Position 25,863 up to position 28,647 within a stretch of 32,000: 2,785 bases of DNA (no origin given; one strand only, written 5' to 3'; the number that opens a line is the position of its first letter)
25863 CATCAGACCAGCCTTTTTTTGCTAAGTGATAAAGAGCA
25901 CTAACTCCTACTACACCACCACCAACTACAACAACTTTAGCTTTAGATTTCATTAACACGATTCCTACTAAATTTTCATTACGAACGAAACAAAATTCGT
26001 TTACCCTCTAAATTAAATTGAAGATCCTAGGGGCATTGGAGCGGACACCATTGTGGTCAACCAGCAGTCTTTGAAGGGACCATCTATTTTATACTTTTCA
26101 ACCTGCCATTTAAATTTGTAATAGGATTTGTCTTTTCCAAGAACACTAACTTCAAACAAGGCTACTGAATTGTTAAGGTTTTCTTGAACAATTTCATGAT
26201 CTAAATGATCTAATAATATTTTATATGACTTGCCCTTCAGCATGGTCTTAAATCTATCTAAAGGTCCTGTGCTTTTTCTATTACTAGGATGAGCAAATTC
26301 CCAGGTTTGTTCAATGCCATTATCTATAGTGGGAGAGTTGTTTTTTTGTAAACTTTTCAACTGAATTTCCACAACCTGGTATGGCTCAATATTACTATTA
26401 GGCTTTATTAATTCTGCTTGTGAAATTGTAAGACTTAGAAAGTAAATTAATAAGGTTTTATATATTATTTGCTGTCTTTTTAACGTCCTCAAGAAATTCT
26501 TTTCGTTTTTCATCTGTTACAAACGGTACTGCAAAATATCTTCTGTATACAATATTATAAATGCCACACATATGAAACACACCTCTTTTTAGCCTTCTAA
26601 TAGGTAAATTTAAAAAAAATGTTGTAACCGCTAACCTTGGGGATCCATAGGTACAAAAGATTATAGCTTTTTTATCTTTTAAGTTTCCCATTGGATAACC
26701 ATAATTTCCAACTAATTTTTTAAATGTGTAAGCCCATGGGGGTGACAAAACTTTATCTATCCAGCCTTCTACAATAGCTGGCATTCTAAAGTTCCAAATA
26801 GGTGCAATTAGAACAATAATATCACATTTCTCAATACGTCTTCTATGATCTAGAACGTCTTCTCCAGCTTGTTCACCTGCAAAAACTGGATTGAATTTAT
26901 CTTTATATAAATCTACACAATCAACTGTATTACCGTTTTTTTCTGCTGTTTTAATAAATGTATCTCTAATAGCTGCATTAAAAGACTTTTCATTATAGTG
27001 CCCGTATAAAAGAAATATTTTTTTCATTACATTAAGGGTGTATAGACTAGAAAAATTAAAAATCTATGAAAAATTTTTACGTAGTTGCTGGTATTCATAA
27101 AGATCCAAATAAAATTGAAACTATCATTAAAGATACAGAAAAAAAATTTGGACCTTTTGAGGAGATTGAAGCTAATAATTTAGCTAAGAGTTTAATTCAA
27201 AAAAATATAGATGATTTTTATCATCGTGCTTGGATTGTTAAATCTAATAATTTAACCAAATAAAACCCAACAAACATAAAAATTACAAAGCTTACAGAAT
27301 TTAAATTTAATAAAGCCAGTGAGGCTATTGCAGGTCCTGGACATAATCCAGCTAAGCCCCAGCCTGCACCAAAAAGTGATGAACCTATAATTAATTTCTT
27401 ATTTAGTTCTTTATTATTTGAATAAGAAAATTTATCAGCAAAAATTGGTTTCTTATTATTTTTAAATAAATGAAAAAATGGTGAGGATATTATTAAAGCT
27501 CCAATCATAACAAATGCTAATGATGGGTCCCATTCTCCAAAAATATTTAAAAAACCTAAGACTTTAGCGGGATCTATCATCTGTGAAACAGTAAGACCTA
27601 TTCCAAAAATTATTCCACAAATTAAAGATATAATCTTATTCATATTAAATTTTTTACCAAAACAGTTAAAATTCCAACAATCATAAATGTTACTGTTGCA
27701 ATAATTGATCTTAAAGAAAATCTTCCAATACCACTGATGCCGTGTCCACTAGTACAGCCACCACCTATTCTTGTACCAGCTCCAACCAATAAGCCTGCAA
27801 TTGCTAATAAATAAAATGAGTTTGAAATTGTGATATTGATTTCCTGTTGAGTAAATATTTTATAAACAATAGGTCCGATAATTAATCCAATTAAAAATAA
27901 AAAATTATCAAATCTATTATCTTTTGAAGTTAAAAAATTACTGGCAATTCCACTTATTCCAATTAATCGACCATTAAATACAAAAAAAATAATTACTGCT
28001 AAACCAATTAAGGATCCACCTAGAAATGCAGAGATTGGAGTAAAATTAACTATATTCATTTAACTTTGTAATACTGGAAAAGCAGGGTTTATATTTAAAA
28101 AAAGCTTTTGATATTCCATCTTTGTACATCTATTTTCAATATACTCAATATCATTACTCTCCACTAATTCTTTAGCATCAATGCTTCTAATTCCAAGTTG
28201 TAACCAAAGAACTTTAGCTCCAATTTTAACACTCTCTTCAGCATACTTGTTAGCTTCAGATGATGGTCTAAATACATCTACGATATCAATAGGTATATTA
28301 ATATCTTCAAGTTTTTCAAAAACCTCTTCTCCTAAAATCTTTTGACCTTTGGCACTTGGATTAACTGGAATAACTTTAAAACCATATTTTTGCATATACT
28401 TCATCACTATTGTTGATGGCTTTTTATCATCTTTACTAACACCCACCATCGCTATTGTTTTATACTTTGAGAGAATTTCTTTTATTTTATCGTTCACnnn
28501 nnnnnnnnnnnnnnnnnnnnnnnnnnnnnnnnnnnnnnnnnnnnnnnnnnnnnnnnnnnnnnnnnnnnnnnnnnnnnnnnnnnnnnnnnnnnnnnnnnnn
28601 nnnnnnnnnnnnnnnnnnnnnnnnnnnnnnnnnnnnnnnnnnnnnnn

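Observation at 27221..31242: Seven-gene translationally coupled operon with no assigned pathway (Rieske oxygenase / APS-kinase-like / mini nucleotidyltransferase / ECHDC3-like crotonase / CoA-binding / split YeeE-YedE)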

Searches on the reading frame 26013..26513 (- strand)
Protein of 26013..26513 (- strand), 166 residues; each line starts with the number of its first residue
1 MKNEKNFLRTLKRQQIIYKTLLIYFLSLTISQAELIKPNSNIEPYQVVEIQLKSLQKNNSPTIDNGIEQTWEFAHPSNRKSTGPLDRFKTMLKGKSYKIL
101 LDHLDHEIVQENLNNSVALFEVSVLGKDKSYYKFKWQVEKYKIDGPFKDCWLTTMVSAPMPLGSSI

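Call 3: search_protein_families(library=pfam, proteins=[window:26013-26513:-], max_evalue=0.01)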
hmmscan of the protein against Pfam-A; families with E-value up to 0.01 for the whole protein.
window:26013-26513:- (166 aa): 1 family
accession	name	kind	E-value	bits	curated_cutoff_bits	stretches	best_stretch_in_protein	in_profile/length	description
PF16156.12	DUF4864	-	0.00062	20.5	27.1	1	46-140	10-96/117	Domain of unknown function (DUF4864)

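Call 4: search_protein_families(library=ncbifam, proteins=[window:26013-26513:-], max_evalue=0.01)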
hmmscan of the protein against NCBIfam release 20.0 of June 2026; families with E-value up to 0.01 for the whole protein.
window:26013-26513:- (166 aa): 0 families

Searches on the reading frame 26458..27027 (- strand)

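Call 3: search_protein_families(library=pfam, proteins=[window:26458-27027:-], max_evalue=0.01)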
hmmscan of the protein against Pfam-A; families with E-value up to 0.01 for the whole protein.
window:26458-27027:- (189 aa): 2 families
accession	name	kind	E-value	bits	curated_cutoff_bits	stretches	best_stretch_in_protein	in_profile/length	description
PF02525.22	Flavodoxin_2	-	5.3e-33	114.8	27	1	2-183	1-195/198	Flavodoxin-like fold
PF03358.20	FMN_red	-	1.5e-10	41.3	24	1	3-100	2-99/152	NADPH-dependent FMN reductase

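Call 4: search_protein_families(library=ncbifam, proteins=[window:26458-27027:-], max_evalue=0.01)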
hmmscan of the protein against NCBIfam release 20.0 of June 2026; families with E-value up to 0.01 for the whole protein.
window:26458-27027:- (189 aa): 5 families
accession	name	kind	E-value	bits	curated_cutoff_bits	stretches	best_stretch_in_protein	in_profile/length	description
NF007280.0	PRK09739.1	equivalog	1.8e-15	57.1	162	1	2-101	4-113/199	NAD(P)H oxidoreductase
NF002044.1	PRK00871.1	equivalog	1.2e-10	41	210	1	6-131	3-109/170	glutathione-regulated potassium-efflux system oxidoreductase KefF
NF002370.0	PRK01355.1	subfamily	7.9e-08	32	143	1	1-131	1-139/199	FMN-dependent NADH-azoreductase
NF003430.0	PRK04930.1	equivalog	1.6e-07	30.8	240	1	2-102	6-96/184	glutathione-regulated potassium-efflux system ancillary protein KefG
NF010075.0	PRK13556.1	subfamily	0.00079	19.4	188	1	65-128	87-145/208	FMN-dependent NADH-azoreductase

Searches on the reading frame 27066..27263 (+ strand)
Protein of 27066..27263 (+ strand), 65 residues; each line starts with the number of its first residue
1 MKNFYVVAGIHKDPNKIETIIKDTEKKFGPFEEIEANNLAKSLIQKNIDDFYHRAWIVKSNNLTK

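Call 3: search_protein_families(library=pfam, proteins=[window:27066-27263:+], max_evalue=0.01)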
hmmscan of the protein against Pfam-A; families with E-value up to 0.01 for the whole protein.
window:27066-27263:+ (65 aa): 1 family
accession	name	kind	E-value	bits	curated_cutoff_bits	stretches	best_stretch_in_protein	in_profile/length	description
PF13773.12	DUF4170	-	1.4e-05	25.4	25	1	4-59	2-59/60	Domain of unknown function (DUF4170)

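Call 4: search_protein_families(library=ncbifam, proteins=[window:27066-27263:+], max_evalue=0.01)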
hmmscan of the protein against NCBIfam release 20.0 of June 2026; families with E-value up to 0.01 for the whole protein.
window:27066-27263:+ (65 aa): 0 families

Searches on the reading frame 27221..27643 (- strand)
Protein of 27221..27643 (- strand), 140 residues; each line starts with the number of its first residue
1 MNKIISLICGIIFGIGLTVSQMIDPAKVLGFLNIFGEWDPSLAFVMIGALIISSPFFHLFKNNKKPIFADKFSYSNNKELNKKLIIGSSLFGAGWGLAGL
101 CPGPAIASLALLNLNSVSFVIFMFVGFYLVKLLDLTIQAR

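Call 3: search_protein_families(library=pfam, proteins=[window:27221-27643:-], max_evalue=0.01)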
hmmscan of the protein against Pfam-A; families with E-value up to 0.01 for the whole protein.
window:27221-27643:- (140 aa): 2 families
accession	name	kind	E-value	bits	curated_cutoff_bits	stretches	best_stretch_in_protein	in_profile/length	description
PF20398.3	DUF6691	-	2.3e-38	132.1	27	1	1-137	1-137/142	Family of unknown function (DUF6691)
PF04143.19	Sulf_transp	-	0.00059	19.9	27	1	44-131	23-104/310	Sulphur transport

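Call 4: search_protein_families(library=ncbifam, proteins=[window:27221-27643:-], max_evalue=0.01)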
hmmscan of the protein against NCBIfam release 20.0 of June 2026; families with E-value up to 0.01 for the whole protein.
window:27221-27643:- (140 aa): 0 families

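Call 106: search_solved_structures(query=window:27221-27643:-, max_evalue=1, show_alignments=1)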
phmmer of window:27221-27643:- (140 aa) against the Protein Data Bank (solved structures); distinct sequences matched with E-value up to 1: 0.

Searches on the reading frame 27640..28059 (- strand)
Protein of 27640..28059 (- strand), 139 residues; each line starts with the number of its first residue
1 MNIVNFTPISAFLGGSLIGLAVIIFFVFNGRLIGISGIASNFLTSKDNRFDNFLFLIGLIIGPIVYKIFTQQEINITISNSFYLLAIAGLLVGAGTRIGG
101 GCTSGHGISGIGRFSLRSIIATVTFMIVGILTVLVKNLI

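Call 3: search_protein_families(library=pfam, proteins=[window:27640-28059:-], max_evalue=0.01)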
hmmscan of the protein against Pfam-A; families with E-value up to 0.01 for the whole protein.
window:27640-28059:- (139 aa): 1 family
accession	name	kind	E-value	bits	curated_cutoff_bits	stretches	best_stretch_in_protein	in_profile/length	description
PF04143.19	Sulf_transp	-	1.2e-11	45.2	27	1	8-130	176-308/310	Sulphur transport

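Call 4: search_protein_families(library=ncbifam, proteins=[window:27640-28059:-], max_evalue=0.01)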
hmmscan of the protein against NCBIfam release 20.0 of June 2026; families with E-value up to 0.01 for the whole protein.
window:27640-28059:- (139 aa): 2 families
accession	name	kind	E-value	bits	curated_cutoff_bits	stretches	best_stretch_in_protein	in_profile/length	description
NF052577.1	ThSTportTsuASprch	equivalog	8.2e-08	32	400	1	38-127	228-318/330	thiosulfate transporter TsuA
NF033796.1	selen_YedE_FdhT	exception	0.0011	18.2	350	1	48-131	69-152/387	selenium metabolism membrane protein YedE/FdhT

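Call 105: search_solved_structures(query=window:27640-28059:-, max_evalue=1, show_alignments=1)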
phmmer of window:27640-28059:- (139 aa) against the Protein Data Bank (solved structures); distinct sequences matched with E-value up to 1: 6.
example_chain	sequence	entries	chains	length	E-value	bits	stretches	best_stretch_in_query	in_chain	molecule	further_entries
6leo_A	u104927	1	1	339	5.6e-05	26.4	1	37-129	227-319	Sulf_transp domain-containing protein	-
6lep_A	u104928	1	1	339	5.6e-05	26.4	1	37-129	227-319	Sulf_transp domain-containing protein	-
8j4c_B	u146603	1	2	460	0.00015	25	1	37-129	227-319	Spirochaeta thermophila YeeE(TsuA)-YeeD(TsuB),UPF0033 domain-containing protein, SirA-like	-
8k1r_B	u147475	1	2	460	0.00015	25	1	37-129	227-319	Spirochaeta thermophila YeeE(TsuA)-YeeD(TsuB),UPF0033 domain-containing protein, SirA-like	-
9nxc_H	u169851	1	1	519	0.62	13.3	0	53-126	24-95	Maltose/maltodextrin transport system permease protein MalF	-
2r6g_F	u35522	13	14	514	0.99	12.7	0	53-126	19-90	Maltose transport system permease protein malF | Maltose transporter subunit; membrane component of ABC superfamily | Maltose/maltodextrin transport system perm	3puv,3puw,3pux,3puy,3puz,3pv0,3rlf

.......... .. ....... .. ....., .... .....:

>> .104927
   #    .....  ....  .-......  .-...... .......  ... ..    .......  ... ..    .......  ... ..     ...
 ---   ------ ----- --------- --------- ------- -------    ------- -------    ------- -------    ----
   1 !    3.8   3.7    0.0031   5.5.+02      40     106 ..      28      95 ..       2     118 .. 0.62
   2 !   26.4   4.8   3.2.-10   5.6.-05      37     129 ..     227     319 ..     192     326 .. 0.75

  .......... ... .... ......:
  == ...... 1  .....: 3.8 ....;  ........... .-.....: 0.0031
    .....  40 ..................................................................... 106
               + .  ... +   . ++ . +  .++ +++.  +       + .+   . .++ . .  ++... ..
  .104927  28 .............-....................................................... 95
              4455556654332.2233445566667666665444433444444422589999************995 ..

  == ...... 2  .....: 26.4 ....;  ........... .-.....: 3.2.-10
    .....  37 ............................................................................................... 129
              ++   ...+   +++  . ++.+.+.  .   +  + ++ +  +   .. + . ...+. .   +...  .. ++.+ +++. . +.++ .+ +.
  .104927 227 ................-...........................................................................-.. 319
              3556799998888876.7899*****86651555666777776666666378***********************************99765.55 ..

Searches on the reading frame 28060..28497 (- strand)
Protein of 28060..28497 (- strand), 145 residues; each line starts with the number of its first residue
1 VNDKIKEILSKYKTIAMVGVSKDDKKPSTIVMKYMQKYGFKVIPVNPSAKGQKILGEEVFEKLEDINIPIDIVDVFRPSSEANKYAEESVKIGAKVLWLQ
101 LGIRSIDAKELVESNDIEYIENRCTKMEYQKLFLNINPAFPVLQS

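Call 3: search_protein_families(library=pfam, proteins=[window:28060-28497:-], max_evalue=0.01)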
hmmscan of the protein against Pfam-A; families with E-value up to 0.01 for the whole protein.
window:28060-28497:- (145 aa): 2 families
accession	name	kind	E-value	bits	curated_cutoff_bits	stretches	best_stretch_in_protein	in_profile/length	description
PF13380.12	CoA_binding_2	-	4.7e-33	114.5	22.8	1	13-129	1-115/116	CoA binding domain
PF02629.25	CoA_binding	-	2e-07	32.1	22.3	1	13-98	4-92/97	CoA binding domain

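Call 4: search_protein_families(library=ncbifam, proteins=[window:28060-28497:-], max_evalue=0.01)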
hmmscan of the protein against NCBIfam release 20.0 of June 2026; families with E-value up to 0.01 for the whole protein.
window:28060-28497:- (145 aa): 3 families
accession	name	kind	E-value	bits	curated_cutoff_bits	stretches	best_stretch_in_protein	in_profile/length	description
TIGR02717.1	AcCoA-syn-alpha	equivalog_domain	5.7e-08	31.9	567.15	1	9-96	4-91/447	acetate--CoA ligase alpha subunit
NF045492.1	HydPropCoALig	equivalog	3.6e-07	28.9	1300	1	6-95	248-337/700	3-hydroxypropionate--CoA ligase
NF045494.1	AcCoALig_Archglob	equivalog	4.2e-06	25.4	1200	1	9-95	221-307/665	acetate--CoA ligase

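Call 19: search_solved_structures(query=window:28060-28497:-, max_evalue=0.001)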
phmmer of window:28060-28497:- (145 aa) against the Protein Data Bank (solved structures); distinct sequences matched with E-value up to 0.001: 8.
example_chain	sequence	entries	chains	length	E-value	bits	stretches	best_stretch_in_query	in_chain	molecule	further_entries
1iuk_A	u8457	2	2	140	2.5e-26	95.6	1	2-135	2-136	hypothetical protein TT1466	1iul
2duw_A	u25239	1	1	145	1.8e-25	92.9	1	5-133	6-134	putative CoA-binding protein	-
2d59_A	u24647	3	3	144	7.6e-23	84.3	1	3-133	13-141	hypothetical protein PH1109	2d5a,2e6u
3qa9_A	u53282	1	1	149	1.4e-20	77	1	3-133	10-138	CoA binding domain protein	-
3q9n_A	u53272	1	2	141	2.2e-20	76.4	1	3-132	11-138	CoA binding protein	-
3q9u_A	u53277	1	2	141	2.6e-19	72.9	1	3-132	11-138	CoA binding protein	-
1y81_A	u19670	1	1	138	8.2e-15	58.3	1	11-135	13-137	conserved hypothetical protein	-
4xyl_A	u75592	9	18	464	6.7e-07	32.7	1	10-113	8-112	alpha subunit of Acyl-CoA synthetase (NDP forming) | Acyl-CoA synthetase (NDP forming) | alpha subunit of acetyl-CoA synthetase (NDP forming)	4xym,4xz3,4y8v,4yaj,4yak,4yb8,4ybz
